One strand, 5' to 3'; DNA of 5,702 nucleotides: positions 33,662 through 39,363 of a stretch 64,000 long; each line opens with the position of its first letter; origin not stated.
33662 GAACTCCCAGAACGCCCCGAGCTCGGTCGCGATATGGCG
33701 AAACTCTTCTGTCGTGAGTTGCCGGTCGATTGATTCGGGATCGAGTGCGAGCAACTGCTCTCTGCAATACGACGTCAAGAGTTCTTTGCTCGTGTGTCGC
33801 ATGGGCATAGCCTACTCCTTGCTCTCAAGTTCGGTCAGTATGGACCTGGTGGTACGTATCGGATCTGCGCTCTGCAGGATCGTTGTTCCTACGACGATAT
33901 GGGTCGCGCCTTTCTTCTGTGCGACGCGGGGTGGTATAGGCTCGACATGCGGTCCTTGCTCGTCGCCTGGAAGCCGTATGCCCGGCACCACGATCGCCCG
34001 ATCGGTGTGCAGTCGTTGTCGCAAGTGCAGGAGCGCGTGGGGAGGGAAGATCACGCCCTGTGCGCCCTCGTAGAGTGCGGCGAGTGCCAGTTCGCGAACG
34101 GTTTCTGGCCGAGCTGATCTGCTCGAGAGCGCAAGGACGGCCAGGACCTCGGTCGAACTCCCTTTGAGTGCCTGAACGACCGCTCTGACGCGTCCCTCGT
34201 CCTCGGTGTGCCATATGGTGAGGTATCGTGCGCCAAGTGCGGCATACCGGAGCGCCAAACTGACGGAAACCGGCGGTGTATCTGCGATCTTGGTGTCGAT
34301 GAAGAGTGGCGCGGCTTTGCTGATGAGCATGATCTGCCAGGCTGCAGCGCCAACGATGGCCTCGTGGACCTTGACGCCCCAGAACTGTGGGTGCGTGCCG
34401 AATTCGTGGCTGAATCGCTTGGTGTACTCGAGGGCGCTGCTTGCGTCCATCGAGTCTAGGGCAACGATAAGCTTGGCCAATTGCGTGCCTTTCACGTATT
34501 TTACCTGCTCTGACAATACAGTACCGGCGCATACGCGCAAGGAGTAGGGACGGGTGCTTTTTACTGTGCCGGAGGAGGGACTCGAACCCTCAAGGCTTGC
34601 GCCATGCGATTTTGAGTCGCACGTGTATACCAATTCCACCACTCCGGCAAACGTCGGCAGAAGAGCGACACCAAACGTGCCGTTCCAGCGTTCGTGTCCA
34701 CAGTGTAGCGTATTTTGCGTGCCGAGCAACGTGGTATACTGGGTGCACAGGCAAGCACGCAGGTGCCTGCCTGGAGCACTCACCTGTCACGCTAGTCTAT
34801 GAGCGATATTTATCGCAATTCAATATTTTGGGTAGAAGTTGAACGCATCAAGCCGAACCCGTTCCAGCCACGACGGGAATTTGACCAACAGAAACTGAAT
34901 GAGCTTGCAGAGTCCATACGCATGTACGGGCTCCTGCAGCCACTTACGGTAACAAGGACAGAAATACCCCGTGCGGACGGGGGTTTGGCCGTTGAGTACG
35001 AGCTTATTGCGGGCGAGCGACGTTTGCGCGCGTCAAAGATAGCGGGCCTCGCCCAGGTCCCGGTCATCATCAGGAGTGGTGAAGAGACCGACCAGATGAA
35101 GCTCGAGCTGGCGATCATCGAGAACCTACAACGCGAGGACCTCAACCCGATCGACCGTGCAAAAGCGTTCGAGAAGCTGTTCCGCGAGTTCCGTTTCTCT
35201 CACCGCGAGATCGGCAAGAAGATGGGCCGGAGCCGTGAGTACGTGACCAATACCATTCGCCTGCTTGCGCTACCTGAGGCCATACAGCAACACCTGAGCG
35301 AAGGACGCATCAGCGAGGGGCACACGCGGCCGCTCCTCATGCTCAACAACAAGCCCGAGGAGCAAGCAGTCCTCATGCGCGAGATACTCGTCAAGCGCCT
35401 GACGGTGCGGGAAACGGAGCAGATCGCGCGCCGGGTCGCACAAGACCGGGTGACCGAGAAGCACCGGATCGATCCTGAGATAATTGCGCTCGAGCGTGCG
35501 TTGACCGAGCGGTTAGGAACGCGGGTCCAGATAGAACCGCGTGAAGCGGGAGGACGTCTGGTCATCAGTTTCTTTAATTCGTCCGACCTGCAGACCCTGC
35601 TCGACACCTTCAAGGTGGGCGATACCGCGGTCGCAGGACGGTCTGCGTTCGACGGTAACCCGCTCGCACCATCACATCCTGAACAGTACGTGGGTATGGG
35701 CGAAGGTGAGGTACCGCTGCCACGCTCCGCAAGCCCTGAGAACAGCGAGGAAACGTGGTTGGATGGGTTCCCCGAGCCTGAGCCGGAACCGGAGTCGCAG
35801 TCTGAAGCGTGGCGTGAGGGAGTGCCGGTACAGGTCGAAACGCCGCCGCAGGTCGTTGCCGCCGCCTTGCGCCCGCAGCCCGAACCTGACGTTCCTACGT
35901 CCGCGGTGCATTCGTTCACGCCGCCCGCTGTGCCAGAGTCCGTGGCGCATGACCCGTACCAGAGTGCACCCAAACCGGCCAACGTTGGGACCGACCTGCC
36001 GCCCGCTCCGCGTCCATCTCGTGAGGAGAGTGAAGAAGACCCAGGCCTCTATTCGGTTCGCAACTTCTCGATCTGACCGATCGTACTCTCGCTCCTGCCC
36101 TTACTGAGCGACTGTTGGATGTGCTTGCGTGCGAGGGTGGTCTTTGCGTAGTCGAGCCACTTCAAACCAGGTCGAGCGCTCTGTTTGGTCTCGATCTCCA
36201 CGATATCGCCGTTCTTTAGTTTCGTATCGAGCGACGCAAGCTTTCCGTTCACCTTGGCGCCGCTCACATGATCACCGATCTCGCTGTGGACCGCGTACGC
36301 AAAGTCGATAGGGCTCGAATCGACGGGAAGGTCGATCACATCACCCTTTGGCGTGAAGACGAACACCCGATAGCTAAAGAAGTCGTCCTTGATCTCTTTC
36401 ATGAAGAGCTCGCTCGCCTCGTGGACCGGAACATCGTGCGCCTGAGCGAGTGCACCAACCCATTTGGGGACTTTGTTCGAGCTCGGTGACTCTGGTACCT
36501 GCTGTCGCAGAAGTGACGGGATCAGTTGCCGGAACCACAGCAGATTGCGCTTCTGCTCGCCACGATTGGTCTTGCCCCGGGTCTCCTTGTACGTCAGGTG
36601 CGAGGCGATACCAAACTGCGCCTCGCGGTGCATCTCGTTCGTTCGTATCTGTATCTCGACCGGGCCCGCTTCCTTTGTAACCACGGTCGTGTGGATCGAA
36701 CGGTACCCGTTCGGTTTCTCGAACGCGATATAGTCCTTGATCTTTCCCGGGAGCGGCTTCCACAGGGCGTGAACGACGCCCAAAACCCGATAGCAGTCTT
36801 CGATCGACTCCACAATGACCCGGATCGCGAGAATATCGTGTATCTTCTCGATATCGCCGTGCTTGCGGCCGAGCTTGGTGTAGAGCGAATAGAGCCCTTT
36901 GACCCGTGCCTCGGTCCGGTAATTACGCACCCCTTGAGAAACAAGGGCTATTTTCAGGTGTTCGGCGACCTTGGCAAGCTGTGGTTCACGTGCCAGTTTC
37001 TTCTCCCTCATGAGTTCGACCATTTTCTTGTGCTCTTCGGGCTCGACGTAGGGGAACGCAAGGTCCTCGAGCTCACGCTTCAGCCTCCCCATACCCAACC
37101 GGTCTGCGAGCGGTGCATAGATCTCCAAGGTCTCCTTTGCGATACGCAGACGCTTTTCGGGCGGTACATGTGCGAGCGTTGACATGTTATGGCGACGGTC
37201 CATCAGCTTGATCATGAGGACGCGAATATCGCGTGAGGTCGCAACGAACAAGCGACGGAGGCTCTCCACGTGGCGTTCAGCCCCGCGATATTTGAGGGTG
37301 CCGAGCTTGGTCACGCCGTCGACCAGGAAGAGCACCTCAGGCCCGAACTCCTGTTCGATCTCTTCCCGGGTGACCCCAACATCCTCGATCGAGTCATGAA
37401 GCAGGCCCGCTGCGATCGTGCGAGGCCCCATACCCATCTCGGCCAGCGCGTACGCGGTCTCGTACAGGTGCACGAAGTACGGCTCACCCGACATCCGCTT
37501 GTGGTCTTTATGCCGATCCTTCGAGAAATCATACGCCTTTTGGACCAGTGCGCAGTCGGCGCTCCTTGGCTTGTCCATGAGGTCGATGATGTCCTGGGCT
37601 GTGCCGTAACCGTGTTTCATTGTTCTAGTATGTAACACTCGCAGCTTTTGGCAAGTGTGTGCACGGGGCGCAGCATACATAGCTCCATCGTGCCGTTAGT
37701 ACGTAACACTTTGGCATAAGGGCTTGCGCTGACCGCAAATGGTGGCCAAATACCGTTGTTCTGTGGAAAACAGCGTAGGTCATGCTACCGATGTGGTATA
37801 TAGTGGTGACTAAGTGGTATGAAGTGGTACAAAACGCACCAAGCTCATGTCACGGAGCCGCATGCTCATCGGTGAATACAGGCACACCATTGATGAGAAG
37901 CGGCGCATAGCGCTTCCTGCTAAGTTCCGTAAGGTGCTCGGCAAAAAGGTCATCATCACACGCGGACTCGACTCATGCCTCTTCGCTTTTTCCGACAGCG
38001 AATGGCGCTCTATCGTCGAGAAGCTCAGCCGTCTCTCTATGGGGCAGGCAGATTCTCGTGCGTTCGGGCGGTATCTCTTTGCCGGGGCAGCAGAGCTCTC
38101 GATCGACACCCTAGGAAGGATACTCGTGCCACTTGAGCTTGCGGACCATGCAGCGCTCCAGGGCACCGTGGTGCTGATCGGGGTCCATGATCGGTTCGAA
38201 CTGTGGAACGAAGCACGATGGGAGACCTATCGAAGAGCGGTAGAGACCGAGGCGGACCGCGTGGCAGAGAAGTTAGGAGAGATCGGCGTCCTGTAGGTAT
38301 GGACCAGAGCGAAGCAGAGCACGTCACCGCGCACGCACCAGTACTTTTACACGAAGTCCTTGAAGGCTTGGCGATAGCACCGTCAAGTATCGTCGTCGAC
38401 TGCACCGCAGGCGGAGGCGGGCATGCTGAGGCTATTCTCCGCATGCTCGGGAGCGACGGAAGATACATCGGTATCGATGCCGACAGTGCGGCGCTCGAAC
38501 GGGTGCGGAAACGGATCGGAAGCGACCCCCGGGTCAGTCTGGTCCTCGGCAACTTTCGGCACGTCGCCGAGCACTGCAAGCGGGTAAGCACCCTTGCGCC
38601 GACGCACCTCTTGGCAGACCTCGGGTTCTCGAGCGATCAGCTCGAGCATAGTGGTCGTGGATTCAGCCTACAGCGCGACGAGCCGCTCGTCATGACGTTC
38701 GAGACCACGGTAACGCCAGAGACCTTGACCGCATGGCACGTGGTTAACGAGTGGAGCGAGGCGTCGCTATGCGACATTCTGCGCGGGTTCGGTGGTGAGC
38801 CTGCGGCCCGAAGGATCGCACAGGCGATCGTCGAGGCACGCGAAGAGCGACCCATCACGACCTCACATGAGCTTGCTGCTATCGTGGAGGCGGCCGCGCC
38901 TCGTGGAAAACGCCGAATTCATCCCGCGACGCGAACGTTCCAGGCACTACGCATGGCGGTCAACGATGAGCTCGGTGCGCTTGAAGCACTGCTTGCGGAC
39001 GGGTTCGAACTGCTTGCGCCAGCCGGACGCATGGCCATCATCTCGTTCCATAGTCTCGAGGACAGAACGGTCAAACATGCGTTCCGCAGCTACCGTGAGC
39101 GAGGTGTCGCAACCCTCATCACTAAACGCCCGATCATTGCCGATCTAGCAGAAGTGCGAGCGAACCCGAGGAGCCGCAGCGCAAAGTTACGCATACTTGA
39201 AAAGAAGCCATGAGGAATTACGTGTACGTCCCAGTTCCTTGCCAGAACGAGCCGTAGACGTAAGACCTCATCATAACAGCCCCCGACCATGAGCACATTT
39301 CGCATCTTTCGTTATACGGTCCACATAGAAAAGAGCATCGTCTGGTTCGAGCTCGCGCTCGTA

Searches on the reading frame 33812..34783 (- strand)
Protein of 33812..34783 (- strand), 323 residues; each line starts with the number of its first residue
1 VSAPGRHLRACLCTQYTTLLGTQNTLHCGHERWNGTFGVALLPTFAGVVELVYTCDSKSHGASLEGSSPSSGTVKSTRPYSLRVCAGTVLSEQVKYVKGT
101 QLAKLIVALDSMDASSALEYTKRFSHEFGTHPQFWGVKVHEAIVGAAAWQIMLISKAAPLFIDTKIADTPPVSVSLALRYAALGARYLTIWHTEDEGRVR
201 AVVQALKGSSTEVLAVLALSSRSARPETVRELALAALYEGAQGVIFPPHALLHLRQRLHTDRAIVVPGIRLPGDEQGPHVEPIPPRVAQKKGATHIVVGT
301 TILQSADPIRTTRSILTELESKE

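Call 9: search_protein_families(library=pfam, proteins=[window:33812-34783:-], max_evalue=0.001)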
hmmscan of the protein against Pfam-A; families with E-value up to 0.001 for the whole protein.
window:33812-34783:- (323 aa): 1 family
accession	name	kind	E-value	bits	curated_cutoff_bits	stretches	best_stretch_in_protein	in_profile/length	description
PF00215.30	OMPdecase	-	3.2e-18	66.9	27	1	104-314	2-220/221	Orotidine 5'-phosphate decarboxylase / HUMPS family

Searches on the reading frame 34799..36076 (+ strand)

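Call 8: search_protein_families(library=pfam, proteins=[window:34799-36076:+], max_evalue=0.001)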
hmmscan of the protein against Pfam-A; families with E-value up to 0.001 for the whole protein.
window:34799-36076:+ (425 aa): 3 families
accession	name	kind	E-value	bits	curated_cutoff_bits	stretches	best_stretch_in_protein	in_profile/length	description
PF17762.8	HTH_ParB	-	2.6e-30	105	22.6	1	113-213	1-100/102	ParB HTH domain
PF02195.25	ParB_N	-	3.1e-27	94.9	26.3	1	11-111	5-95/95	ParB N-terminal domain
PF23552.2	ParB_C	-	2.7e-11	43.2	23.8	1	225-271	2-49/50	ParB dimerisation domain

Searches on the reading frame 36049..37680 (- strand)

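Call 8: search_protein_families(library=pfam, proteins=[window:36049-37680:-], max_evalue=0.001)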
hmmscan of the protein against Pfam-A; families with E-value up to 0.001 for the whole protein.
window:36049-37680:- (543 aa): 4 families
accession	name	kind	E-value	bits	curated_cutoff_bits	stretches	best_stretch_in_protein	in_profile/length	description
PF13328.12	HD_4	-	9.7e-42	142.8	27.2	1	49-197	1-155/156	HD domain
PF04607.23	RelA_SpoT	-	9.1e-40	135.9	27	1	259-367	2-111/113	Region found in RelA / SpoT proteins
PF02824.27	TGS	-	4.3e-22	78.3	22.2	1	439-496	1-58/60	TGS domain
PF01966.28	HD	-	2.9e-08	34.5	22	1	68-166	1-116/116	HD domain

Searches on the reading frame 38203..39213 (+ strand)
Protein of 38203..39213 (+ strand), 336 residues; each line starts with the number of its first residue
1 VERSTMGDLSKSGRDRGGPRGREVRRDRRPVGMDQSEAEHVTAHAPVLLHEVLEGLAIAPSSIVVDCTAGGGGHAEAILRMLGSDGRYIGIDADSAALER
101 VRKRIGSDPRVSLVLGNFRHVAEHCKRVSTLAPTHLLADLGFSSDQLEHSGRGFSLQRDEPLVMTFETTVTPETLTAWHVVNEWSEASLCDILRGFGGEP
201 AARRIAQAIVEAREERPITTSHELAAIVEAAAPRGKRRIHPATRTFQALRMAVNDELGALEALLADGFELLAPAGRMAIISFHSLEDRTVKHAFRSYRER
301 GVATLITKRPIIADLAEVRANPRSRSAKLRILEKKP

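Call 9: search_protein_families(library=pfam, proteins=[window:38203-39213:+], max_evalue=0.001)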
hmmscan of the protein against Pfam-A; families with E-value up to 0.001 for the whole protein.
window:38203-39213:+ (336 aa): 2 families
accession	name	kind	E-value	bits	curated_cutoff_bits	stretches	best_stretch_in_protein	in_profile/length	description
PF01795.25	Methyltransf_5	-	3.3e-87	293.3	27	1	43-335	3-309/309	MraW methylase family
PF13649.12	Methyltransf_25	-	1.3e-05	26.3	27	1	64-123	1-60/97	Methyltransferase domain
